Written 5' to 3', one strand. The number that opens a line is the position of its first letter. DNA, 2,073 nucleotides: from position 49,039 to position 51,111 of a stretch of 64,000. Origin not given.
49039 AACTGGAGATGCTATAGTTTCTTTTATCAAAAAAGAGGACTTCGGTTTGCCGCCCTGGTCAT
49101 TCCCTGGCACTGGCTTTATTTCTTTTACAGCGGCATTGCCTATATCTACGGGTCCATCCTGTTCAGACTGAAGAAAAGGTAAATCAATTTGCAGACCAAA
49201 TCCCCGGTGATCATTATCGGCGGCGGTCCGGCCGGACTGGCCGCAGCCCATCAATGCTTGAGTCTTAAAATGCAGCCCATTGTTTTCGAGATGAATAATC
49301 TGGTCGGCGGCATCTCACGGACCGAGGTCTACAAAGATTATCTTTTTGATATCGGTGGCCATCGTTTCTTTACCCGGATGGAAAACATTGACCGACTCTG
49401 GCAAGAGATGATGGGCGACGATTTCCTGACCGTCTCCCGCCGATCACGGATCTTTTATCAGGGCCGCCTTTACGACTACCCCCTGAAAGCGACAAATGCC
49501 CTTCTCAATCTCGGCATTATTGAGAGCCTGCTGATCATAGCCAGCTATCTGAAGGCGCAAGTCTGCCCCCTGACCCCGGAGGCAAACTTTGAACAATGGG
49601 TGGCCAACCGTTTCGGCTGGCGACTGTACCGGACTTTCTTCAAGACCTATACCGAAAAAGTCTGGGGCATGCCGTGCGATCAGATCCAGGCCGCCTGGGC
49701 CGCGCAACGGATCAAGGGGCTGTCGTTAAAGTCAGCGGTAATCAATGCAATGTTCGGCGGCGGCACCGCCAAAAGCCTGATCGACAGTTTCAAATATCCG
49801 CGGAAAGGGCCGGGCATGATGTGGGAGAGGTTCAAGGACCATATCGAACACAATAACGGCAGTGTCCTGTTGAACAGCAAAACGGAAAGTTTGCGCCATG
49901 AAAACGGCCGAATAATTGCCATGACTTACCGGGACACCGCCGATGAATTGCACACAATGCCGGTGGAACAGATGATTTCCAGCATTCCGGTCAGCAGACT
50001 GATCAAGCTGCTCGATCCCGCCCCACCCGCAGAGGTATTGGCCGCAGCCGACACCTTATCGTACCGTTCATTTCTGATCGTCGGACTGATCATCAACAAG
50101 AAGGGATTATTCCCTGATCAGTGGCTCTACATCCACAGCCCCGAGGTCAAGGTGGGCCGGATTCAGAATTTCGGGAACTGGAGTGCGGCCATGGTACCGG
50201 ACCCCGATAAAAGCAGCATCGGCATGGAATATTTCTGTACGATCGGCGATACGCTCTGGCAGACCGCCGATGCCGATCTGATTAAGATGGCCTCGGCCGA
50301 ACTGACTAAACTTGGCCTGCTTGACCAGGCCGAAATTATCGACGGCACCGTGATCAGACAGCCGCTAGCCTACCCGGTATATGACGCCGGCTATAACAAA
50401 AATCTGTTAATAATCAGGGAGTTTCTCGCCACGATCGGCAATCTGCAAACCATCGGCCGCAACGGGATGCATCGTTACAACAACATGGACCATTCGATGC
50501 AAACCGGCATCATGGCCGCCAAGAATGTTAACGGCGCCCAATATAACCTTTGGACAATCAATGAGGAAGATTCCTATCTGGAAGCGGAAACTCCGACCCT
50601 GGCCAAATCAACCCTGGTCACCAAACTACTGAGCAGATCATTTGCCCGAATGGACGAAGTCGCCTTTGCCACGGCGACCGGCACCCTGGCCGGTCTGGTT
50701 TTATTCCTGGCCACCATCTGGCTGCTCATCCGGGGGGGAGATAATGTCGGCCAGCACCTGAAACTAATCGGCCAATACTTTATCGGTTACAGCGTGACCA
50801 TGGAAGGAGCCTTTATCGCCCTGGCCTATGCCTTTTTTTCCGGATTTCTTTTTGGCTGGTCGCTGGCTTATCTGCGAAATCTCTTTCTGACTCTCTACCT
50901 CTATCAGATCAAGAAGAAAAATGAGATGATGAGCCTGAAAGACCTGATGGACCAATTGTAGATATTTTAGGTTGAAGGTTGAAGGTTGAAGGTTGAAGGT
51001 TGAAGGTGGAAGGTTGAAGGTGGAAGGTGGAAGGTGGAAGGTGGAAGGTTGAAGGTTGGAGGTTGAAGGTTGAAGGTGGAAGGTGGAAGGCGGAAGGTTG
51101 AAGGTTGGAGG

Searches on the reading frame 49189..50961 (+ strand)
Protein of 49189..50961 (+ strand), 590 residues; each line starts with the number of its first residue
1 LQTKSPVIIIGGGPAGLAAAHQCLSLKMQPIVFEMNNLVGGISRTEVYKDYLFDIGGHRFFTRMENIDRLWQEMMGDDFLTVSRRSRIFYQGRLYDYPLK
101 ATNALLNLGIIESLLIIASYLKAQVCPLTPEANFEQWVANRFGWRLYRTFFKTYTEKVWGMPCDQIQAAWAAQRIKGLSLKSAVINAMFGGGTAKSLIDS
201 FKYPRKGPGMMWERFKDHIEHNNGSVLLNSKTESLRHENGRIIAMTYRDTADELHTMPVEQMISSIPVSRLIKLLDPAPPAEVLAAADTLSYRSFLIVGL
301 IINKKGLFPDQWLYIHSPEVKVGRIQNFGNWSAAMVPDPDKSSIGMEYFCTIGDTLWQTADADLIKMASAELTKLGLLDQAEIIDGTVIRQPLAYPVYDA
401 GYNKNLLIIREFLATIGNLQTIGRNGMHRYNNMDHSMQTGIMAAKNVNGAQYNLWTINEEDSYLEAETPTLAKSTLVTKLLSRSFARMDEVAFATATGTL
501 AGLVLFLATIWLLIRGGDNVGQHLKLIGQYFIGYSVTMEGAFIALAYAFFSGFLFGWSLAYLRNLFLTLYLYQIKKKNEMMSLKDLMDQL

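Call 60: find_encoding_contigs(protein=window:49189-50961:+, flank=3000, max_places=5)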
Protein window:49189-50961:+ (590 aa): 2 contigs read that carry it; 1 place shown.
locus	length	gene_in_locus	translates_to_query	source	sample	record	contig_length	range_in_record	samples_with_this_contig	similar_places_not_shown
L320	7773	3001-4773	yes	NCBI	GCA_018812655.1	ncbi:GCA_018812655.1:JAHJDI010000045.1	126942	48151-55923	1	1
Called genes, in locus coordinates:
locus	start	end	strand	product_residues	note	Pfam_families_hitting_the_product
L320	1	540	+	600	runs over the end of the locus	PF13231:PMT_2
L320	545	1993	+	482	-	PF02310:B12-binding, PF04055:Radical_SAM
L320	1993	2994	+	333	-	PF00535:Glycos_transf_2, PF10111:Glyco_tranf_2_2, PF13641:Glyco_tranf_2_3, PF13632:Glyco_trans_2_3 (faint)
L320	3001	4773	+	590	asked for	PF01593:Amino_oxidase, PF13450:NAD_binding_8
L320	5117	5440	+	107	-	-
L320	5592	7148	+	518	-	PF00209:SNF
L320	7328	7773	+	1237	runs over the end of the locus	PF05170:AsmA, PF13116:YhdP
